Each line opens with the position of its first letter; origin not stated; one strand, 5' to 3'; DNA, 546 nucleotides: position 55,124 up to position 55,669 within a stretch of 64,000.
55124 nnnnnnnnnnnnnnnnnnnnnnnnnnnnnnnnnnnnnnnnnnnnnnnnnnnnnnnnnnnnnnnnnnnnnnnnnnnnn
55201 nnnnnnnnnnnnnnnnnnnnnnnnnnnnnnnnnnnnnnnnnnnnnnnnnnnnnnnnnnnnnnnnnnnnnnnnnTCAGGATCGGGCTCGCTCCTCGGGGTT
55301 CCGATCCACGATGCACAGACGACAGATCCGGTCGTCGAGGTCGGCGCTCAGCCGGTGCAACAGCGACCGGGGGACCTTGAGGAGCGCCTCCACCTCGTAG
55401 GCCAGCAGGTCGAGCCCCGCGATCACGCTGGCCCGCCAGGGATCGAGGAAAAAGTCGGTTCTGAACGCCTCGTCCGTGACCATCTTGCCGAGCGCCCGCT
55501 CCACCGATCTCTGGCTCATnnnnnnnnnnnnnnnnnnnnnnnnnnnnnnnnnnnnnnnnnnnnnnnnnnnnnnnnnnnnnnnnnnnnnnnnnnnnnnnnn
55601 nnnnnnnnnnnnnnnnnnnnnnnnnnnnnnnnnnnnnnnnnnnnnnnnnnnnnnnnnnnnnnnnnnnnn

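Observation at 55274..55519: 81-aa ORF under the putative sigma54 promoter, with faint NHLP/Nif11-leader-like N-terminus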

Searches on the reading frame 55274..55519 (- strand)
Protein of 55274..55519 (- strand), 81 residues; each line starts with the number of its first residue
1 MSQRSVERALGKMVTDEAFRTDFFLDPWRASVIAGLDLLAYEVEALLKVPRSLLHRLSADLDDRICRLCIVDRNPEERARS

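Call 3: search_protein_families(library=ncbifam, proteins=[window:55274-55519:-], max_evalue=10)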
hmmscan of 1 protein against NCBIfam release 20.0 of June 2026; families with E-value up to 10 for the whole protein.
window:55274-55519:- (81 aa): 2 families
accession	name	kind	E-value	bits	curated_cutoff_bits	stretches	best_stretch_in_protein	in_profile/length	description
NF038399.1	NH_RiPP_Os17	domain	3.3e-17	62.3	40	1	5-66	2-63/63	Os1348 family NHLP clan protein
TIGR04509.1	mod_pep_NH_fam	subfamily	0.00078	19.5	34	1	4-39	5-43/87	NHLP-related RiPP peptide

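Call 4: search_protein_families(library=pfam, proteins=[window:55274-55519:-], max_evalue=10)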
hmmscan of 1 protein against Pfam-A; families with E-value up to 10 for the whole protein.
window:55274-55519:- (81 aa): 1 family
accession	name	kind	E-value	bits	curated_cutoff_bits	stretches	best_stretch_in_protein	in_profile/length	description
PF14407.11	Frankia_peptide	-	1.5e-08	35.2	48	1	6-67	2-63/63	Ribosomally synthesized peptide prototyped by Frankia Franean1_4349.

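Call 10: search_solved_structures(query=window:55274-55519:-, max_evalue=10, show_alignments=3)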
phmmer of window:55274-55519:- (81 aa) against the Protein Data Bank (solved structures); distinct sequences matched with E-value up to 10: 1.
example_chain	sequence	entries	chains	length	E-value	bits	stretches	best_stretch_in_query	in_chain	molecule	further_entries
6lk7_A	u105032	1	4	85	0.2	15.6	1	3-76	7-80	Nitrile hydratase, alpha chain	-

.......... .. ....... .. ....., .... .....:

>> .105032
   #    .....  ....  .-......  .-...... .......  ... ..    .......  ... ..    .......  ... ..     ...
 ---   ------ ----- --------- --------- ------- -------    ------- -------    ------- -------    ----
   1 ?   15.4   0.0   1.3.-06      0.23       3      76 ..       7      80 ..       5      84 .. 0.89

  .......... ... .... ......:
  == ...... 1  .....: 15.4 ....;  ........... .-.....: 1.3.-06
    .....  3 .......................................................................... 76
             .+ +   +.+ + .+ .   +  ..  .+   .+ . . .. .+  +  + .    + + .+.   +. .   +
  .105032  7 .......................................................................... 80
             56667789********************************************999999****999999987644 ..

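Call 11: find_homologous_proteins(query=window:55274-55519:-, max_evalue=0.001)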
Query window:55274-55519:- (81 aa): 35 proteins with E <= 0.001 among 39 candidates.
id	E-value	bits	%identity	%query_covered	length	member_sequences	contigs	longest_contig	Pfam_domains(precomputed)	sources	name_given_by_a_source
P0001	4.7e-43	162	98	100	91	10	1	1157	PF14407.12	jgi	jgi:hypothetical protein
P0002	1.7e-41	157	96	100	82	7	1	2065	PF14407.12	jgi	jgi:hypothetical protein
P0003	1.5e-35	138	86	95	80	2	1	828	PF14407.12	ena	-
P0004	1.5e-24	103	72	99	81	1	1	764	PF14407.12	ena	-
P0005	3.2e-23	99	76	84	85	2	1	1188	PF14407.12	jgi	-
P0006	1.0e-22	98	100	62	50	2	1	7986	-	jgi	jgi:hypothetical protein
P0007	2.5e-22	96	69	91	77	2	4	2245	PF14407.12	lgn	-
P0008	4.0e-22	96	73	86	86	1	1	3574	PF14407.12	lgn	-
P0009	6.3e-22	95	70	86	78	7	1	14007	PF14407.12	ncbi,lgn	ncbi:MAG: Os1348 family NHLP clan protein [Candidatus Rokuibacteriota bacterium]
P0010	1.8e-21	94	65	96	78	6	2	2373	PF14407.12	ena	-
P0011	2.1e-21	93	69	89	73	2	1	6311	PF14407.12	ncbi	ncbi:MAG: Os1348 family NHLP clan protein [Candidatus Rokuibacteriota bacterium]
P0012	6.7e-21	92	64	94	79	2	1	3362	PF14407.12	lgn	-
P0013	1.0e-20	91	72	84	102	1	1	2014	PF14407.12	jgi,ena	-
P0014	1.5e-20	91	65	91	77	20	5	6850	PF14407.12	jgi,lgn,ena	-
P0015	2.1e-20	90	65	99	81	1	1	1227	PF14407.12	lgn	-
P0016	2.1e-20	90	62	95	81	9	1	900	PF14407.12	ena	-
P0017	2.8e-19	87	63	96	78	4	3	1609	PF14407.12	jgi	jgi:hypothetical protein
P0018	4.6e-19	86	63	99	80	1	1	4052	PF14407.12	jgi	jgi:hypothetical protein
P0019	9.5e-19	85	61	99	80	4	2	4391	PF14407.12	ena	-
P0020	2.7e-18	83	59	99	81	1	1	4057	PF14407.12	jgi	jgi:hypothetical protein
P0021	1.3e-17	81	62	91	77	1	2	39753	PF14407.12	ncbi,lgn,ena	-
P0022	2.3e-17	81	67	86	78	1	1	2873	PF14407.12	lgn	-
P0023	4.2e-17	80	66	86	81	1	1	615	PF14407.12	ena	-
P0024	6.5e-17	79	63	86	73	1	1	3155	PF14407.12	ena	-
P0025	1.0e-15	75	60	84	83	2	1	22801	PF14407.12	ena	-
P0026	1.1e-14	72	57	86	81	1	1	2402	PF14407.12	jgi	jgi:hypothetical protein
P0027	1.7e-14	71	56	86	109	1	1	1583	PF14407.12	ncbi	-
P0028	2.1e-14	71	55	91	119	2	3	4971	PF14407.12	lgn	-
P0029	4.8e-13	67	57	86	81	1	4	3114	PF14407.12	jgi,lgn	jgi:hypothetical protein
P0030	5.0e-13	67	55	91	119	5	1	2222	PF14407.12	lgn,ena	-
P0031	5.1e-13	67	59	86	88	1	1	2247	PF14407.12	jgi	jgi:hypothetical protein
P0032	1.8e-12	65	59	72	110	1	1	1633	PF14407.12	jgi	jgi:hypothetical protein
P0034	5.7e-9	54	47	96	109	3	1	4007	PF14407.12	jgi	-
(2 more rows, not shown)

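Call 13: find_encoding_contigs(protein=P0021, flank=10000, max_places=3)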
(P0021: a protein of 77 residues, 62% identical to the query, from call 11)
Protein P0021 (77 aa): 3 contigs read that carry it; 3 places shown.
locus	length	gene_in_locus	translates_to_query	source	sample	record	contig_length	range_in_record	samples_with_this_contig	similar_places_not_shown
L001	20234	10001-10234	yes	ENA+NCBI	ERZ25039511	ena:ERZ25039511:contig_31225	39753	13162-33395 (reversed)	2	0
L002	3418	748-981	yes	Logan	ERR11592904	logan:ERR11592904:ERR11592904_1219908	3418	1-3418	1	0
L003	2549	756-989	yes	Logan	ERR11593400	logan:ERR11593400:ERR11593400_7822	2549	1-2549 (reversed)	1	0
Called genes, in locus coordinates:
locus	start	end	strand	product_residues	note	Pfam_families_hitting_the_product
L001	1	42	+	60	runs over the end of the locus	-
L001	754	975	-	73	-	-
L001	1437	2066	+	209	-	PF00528:BPD_transp_1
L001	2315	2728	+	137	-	PF01425:Amidase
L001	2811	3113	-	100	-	-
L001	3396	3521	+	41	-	-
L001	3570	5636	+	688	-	PF01590:GAF, PF13185:GAF_2 (weak), PF13185:GAF_2, PF01590:GAF (weak), PF00158:Sigma54_activat, PF14532:Sigma54_activ_2, PF25601:AAA_lid_14, PF02954:HTH_8, +3 more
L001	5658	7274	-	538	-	PF00072:Response_reg, PF13185:GAF_2, PF01590:GAF, PF13492:GAF_3, PF02518:HATPase_c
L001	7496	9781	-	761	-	PF01590:GAF, PF13185:GAF_2, PF13492:GAF_3, PF00512:HisKA, PF02518:HATPase_c, PF00072:Response_reg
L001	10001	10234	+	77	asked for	PF14407:Frankia_peptide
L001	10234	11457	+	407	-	PF25917:BSH_RND (weak), PF25973:BSH_CzcB, PF25944:Beta-barrel_RND (faint), PF25954:Beta-barrel_RND_2, PF25967:RND-MFP_C (weak), PF25975:CzcB_C (weak), PF25989:YknX_C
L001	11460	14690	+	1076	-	PF00873:ACR_tran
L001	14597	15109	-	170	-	-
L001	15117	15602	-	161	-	PF00583:Acetyltransf_1, PF13673:Acetyltransf_10 (faint), PF13508:Acetyltransf_7, PF08445:FR47 (weak)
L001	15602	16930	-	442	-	PF01546:Peptidase_M20, PF07687:M20_dimer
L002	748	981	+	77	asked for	PF14407:Frankia_peptide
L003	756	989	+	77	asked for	PF14407:Frankia_peptide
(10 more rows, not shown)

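Call 14: find_encoding_contigs(protein=P0009, flank=10000, max_places=3)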
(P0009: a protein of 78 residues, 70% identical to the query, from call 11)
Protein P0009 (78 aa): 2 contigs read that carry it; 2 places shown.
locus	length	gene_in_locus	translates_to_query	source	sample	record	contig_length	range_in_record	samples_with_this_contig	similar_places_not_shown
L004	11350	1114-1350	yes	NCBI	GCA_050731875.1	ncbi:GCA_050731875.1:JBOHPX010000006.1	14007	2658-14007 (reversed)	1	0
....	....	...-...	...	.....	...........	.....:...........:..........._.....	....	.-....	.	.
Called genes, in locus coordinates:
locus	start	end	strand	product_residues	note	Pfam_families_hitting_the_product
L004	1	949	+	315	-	PF00158:Sigma54_activat, PF01078:Mg_chelatase (faint), PF14532:Sigma54_activ_2, PF07728:AAA_5, PF25601:AAA_lid_14, PF02954:HTH_8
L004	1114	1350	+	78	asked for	PF14407:Frankia_peptide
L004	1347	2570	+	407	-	PF25917:BSH_RND (weak), PF25973:BSH_CzcB (weak), PF25944:Beta-barrel_RND (weak), PF25954:Beta-barrel_RND_2, PF25975:CzcB_C, PF25989:YknX_C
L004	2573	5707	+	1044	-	PF00873:ACR_tran, PF03176:MMPL (faint)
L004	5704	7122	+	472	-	PF02321:OEP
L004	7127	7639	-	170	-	-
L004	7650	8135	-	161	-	PF00583:Acetyltransf_1, PF13673:Acetyltransf_10 (weak), PF13508:Acetyltransf_7, PF08445:FR47 (weak)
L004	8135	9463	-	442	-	PF01546:Peptidase_M20, PF07687:M20_dimer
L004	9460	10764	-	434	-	PF13428:TPR_14 (faint), PF14559:TPR_19 (faint)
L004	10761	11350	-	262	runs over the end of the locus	PF00561:Abhydrolase_1, PF12697:Abhydrolase_6 (weak), PF02129:Peptidase_S15 (weak)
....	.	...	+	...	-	?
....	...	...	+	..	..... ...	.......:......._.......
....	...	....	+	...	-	?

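Call 15: find_encoding_contigs(protein=P0025, flank=10000, max_places=3)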
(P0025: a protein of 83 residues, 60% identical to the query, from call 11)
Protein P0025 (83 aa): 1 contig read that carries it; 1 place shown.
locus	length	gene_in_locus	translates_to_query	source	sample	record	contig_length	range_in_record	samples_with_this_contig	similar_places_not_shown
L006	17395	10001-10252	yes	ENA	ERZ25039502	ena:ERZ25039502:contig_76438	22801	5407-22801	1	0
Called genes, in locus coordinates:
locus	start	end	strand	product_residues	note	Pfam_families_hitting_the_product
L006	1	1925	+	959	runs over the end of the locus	PF03176:MMPL, PF12349:Sterol-sensing (faint), PF03176:MMPL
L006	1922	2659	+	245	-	PF05494:MlaC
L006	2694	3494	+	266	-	PF04333:MlaA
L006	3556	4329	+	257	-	PF02405:MlaE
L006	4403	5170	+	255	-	PF00005:ABC_tran, PF13304:AAA_21 (faint)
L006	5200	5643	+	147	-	PF02470:MlaD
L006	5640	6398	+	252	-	PF05494:MlaC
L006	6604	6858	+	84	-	-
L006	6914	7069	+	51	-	-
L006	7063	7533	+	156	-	-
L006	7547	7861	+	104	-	PF14407:Frankia_peptide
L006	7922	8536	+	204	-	-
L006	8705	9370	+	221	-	PF08359:TetR_C_4 (weak), PF17932:TetR_C_24 (weak), PF13977:TetR_C_6 (weak)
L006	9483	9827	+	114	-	-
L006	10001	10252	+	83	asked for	PF14407:Frankia_peptide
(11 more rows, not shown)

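Call 18: find_related_loci(query=A1, collection=genome_contigs, flank=8000)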
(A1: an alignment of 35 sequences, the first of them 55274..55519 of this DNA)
Query A1 (81 aa) in genome_contigs; peptide patterns used: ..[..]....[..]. (x = any residue, [..] = any of these).
54 stretches matched a pattern; 6 encode a relative of the query (tblastn E <= 1e-3); 6 distinct loci.
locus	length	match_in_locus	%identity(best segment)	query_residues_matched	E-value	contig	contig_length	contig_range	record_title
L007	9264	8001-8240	94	1-79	4e-45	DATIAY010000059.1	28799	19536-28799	MAG TPA_asm: Candidatus Methylomirabilota bacterium isolate SMAG_U16276 k141_1345098, whole genome shotgun sequence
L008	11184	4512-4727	51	1-72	5e-19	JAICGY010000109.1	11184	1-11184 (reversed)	MAG: Candidatus Methylomirabilota bacterium isolate CK_bin.35 k141_26894_length_11184_cov_10.5898, whole genome shotgun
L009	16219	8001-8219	53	1-72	1e-18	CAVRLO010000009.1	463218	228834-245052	MAG: uncultured Candidatus Rokubacteria bacterium isolate MFD04850.bin.2.308 genome assembly, contig: contig_24324, whol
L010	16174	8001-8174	53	1-58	2e-14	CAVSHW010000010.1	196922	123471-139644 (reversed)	MAG: uncultured candidate division NC10 bacterium isolate MFD01476.bin.2.107 genome assembly, contig: contig_16287, whol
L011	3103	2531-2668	54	1-46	2e-9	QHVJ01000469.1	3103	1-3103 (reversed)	MAG: Acidobacteria bacterium isolate AA35 14_1009_16_40cm_scaffold_112100_curated, whole genome shotgun sequence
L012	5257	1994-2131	54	1-46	2e-9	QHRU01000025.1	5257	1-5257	MAG: Candidatus Rokuibacteriota bacterium isolate AR7 14_0929_02_30cm_scaffold_16298_curated, whole genome shotgun seque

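Call 19: find_related_loci(query=A1, collection=metagenome_contigs, flank=8000)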
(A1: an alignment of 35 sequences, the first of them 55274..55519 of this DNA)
Query A1 (81 aa) in metagenome_contigs; peptide patterns used: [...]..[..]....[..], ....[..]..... (x = any residue, [..] = any of these).
600 stretches matched a pattern (row limit reached: there are more); 208 encode a relative of the query (tblastn E <= 1e-3); the best 80 are kept; 80 distinct loci.
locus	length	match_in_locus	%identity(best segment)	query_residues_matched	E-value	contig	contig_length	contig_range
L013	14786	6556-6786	65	1-77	5e-27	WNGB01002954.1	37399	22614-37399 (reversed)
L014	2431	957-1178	68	1-74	5e-27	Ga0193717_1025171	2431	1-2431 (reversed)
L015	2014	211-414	72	1-68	7e-27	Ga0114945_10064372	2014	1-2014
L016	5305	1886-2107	65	1-74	2e-26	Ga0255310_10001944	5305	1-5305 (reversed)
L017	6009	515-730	64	1-72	2e-25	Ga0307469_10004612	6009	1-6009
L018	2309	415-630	64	1-72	6e-25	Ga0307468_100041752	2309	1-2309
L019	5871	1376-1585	63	1-70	7e-24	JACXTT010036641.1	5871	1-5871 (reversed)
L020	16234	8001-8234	60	1-77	1e-23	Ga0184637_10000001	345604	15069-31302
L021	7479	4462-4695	60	1-77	1e-23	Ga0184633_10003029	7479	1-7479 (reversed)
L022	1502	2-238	58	1-78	3e-23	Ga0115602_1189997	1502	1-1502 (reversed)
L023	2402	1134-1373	56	1-80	9e-23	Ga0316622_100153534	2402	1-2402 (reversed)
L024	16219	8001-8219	58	1-77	9e-23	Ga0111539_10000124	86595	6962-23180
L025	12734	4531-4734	62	1-68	1e-22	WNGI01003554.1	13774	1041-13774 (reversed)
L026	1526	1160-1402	56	1-80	2e-22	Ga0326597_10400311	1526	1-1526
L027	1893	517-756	58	1-80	2e-22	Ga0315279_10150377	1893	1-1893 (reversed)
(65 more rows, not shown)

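Call 37: find_encoding_contigs(protein=P0006, flank=8000, max_places=3)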
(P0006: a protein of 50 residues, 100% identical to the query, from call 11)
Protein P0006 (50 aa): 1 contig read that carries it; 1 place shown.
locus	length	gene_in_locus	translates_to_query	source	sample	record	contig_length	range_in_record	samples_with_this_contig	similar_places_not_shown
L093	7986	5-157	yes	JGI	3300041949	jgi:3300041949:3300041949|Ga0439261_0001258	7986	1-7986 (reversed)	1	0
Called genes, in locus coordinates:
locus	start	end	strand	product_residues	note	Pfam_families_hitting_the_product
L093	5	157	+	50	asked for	-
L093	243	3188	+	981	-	PF25778:DUF7948, PF06739:SBBP (weak)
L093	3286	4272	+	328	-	PF13449:Phytase-like (faint), PF08450:SGL (faint), PF17170:DUF5128 (faint), PF25021:TEN_NHL (faint), PF24684:Vgb_lyase (faint), PF01436:NHL (weak)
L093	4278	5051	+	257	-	PF00106:adh_short, PF08659:KR, PF23441:SDR, PF13561:adh_short_C2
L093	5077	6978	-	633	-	PF06808:DctM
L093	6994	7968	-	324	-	PF16868:NMT1_3, PF09084:NMT1, PF12974:Phosphonate-bd (faint)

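Call 38: find_encoding_contigs(protein=P0002, flank=8000, max_places=3)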
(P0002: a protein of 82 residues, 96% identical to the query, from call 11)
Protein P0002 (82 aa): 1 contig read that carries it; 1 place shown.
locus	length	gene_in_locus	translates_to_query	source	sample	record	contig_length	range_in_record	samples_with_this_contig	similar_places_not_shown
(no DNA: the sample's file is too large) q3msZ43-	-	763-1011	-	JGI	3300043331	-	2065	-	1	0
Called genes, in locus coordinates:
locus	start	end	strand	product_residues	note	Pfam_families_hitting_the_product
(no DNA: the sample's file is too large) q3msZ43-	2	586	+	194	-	?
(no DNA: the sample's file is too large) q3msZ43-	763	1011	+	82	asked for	PF14407:Frankia_peptide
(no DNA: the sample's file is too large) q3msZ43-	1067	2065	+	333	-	?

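Call 39: predict_structure(alignment_id=A1)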
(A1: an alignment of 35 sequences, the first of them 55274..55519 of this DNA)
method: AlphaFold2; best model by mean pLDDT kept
length: 81 residues; sequences in the alignment: 35
mean_pLDDT: 85.6   pTM: 0.69
mean pLDDT of the five models: 85.6, 85.5, 85.1, 84.2, 83.3
residues with pLDDT >= 90: 56; 70-90: 8; 50-70: 15; < 50: 2
segments of 3 or more residues with pLDDT < 50: none
pLDDT, mean of each block of 10 residues (from residue 1): 88 96 97 95 95 93 71 53 48
secondary structure, 60 per line:
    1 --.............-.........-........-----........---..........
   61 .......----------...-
elements in order: H3-15 H17-25 H27-34 H40-47 H51-67

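Call 43: fold_search(model_id=the predicted structure, library=pdb)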
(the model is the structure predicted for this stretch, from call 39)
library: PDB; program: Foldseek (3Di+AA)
matches with E <= 10: 31; with E <= 0.001: 0
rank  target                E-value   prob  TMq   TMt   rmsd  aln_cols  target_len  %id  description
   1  6lk7_C                3.6e-02  1.00  0.70  0.84   1.6        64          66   23  crystal structure of Os1348 from Pseudomonas sp. Os17 (released 2020-11-11)
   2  6lk7_A                4.0e-02  1.00  0.71  0.73   3.3        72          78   25  crystal structure of Os1348 from Pseudomonas sp. Os17 (released 2020-11-11)
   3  6lk7_B                7.5e-02  1.00  0.71  0.74   3.3        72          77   25  crystal structure of Os1348 from Pseudomonas sp. Os17 (released 2020-11-11)
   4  9ch7_D                1.6e+00  0.51  0.46  0.54   6.0        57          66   14  Structure of the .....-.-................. (SonM) and RiPP precursor (SonA-Y62A) heteromeric complex (bound to SAH - s (released 2025-01-29)
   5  7ltc_B                3.6e+00  0.18  0.39  0.44   6.7        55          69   18  Structure of the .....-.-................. (SonM) and RiPP precursor (SonA) heteromeric complex (no cofactor) (released 2021-09-29)
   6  8t1t_B                3.8e+00  0.21  0.43  0.58   6.2        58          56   17  Structure of the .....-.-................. (SonM) and RiPP precursor (SonA with QSY deletion) heteromeric complex (bou (released 2023-11-22)
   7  8t1t_D                4.0e+00  0.20  0.41  0.56   6.1        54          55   15  Structure of the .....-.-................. (SonM) and RiPP precursor (SonA with QSY deletion) heteromeric complex (bou (released 2023-11-22)
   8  9ch7_F                5.2e+00  0.15  0.40  0.55   6.2        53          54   17  Structure of the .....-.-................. (SonM) and RiPP precursor (SonA-Y62A) heteromeric complex (bound to SAH - s (released 2025-01-29)
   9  4h9s_E                5.2e+00  0.08  0.31  0.18   5.9        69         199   13  Complex structure 6 of DAXX/H3.3(sub7)/H4 (released 2012-10-17)
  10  6kji_A                5.5e+00  0.02  0.17  0.06   9.5        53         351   15  Crystal structure of PsoF with SAH (released 2019-09-18)
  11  7ltc_D                5.8e+00  0.09  0.33  0.38   6.7        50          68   20  Structure of the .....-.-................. (SonM) and RiPP precursor (SonA) heteromeric complex (no cofactor) (released 2021-09-29)
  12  9ch3_B                6.2e+00  0.13  0.39  0.50   5.9        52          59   15  Structure of the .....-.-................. (SonM) and RiPP precursor (SonA-L63D) heteromeric complex (bound to SAH) (released 2025-01-29)
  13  9chi_B                6.2e+00  0.13  0.39  0.48   6.2        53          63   17  Structure of the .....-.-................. (SonM) and RiPP precursor (SonA-Y62A) heteromeric complex (bound to SAH - s (released 2025-01-29)
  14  7twk_C                6.6e+00  0.18  0.44  0.12   3.1        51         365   24  Structure of a borosin methyltransferase from Mycena rosella with native peptide (MroMA1) in complex with SAH (released 2022-11-02)
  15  6gew                  6.6e+00  0.15  0.43  0.11   5.8        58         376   16  OphA Y63F-sinefungin complex (released 2018-09-19)
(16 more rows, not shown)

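Call 49: search_protein_representatives(alignment_id=A1)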
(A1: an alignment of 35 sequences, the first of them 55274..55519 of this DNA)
Query: 35 sequences, 81 profile positions. Proteins with E-value up to 0.001 (for the whole library): 1070; up to 1e-10: 229; up to 1e-30: 0. The best 150 are listed.
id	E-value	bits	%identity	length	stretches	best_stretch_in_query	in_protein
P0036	1.2e-30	121.5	-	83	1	1-78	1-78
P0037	1.2e-29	118.4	-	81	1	1-79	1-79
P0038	1.5e-29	118.0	-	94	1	1-74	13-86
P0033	1.1e-28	115.3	-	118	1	1-77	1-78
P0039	2.8e-28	114.0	-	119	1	1-76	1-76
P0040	2.9e-28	113.9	-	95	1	1-76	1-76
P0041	3.9e-28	113.5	-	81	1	1-77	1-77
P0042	5.4e-28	113.0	-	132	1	1-76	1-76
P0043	7.1e-28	112.7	-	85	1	1-74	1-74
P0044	7.6e-28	112.6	-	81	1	1-78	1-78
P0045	9.3e-28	112.3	-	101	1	1-74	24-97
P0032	1.4e-27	111.7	-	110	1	1-77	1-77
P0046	1.5e-27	111.6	-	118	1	2-73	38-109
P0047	2.0e-27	111.2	-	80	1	1-75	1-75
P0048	2.0e-27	111.2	-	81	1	1-78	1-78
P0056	1.3e-26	108.6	-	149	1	1-77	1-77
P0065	5.5e-24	100.2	-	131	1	1-78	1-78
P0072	1.2e-22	95.9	-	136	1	1-77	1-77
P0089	1.0e-18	83.3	-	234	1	1-56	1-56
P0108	8.0e-16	74.0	-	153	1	1-64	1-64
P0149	1.1e-13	67.2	-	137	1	1-68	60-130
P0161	2.0e-13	66.4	-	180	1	1-71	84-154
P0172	3.4e-13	65.6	-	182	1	2-56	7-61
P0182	6.0e-13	64.8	-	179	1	1-51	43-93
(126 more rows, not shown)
